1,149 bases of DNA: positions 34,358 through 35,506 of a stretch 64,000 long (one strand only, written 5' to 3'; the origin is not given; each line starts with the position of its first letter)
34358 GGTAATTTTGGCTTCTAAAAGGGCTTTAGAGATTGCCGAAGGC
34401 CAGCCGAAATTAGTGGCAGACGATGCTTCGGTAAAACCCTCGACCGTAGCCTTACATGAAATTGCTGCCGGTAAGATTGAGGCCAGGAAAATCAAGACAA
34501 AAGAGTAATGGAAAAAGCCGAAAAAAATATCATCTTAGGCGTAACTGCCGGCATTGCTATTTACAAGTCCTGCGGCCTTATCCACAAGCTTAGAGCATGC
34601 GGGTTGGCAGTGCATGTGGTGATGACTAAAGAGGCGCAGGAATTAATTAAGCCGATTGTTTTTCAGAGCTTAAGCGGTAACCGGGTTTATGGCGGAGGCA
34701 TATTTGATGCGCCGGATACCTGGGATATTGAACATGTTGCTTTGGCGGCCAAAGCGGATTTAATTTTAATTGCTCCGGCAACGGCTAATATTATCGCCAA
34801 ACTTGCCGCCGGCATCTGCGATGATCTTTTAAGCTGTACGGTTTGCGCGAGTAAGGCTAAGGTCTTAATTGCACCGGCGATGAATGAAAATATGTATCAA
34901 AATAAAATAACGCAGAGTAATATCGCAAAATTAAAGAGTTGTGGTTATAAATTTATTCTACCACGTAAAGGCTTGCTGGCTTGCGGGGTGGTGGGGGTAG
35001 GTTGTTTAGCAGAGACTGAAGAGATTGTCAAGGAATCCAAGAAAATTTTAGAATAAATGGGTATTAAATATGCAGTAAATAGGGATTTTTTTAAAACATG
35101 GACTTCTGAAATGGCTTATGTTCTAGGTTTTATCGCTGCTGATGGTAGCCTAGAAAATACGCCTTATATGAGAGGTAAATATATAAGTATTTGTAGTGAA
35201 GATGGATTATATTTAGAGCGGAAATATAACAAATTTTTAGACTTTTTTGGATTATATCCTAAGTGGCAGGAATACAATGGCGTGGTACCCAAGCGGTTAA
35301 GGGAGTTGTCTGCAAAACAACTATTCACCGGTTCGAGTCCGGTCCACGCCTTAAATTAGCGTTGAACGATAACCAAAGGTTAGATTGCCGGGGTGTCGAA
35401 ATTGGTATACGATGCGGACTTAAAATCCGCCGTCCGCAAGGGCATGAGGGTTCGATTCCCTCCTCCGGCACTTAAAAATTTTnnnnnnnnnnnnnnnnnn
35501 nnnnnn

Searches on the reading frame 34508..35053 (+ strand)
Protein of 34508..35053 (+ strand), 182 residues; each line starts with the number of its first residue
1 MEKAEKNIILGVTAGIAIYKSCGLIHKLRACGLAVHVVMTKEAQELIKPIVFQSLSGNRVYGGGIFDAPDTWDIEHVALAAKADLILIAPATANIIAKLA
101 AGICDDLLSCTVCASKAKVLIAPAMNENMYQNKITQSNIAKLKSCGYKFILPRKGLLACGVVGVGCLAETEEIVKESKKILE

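Call 51: search_protein_families(library=pfam, proteins=[window:34508-35053:+], max_evalue=10)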
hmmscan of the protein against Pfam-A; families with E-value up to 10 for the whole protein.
window:34508-35053:+ (182 aa): 1 family
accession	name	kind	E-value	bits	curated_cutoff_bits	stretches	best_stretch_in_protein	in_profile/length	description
PF02441.25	Flavoprotein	-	4.8e-34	117.7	22.7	1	6-176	1-157/162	Flavoprotein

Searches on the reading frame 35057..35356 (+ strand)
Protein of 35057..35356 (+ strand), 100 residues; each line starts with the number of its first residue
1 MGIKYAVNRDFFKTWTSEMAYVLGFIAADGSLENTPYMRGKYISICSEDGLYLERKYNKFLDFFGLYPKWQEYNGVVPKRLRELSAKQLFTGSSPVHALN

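Call 3: search_protein_families(library=pfam, proteins=[window:35057-35356:+], max_evalue=1)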
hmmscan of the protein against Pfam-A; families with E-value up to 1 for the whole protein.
window:35057-35356:+ (100 aa): 0 families

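Call 4: search_protein_families(library=ncbifam, proteins=[window:35057-35356:+], max_evalue=1)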
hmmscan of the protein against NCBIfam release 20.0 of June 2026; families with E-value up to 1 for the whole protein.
window:35057-35356:+ (100 aa): 0 families

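Call 51: search_protein_families(library=pfam, proteins=[window:35057-35356:+], max_evalue=10)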
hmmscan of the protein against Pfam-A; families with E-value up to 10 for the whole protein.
window:35057-35356:+ (100 aa): 0 families

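Call 54: search_solved_structures(query=window:35057-35356:+, max_evalue=10)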
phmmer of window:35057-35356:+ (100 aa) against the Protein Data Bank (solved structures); distinct sequences matched with E-value up to 10: 4.
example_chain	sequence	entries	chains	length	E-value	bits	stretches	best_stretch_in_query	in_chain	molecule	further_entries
3fd2_A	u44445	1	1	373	0.041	17.4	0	17-46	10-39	Site-specific DNA endonuclease I-MsoI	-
6as3_A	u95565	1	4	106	0.45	14.1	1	24-62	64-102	NHis AcrE1 protein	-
6as4_A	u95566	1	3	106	1.9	12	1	24-61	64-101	NHis AcrE1 anti-crispr protein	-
6arz_A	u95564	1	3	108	2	12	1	24-61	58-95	Uncharacterized protein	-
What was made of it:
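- Checked: Its only other support is an E=0.04 match to the I-MsoI motif region (call 54).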
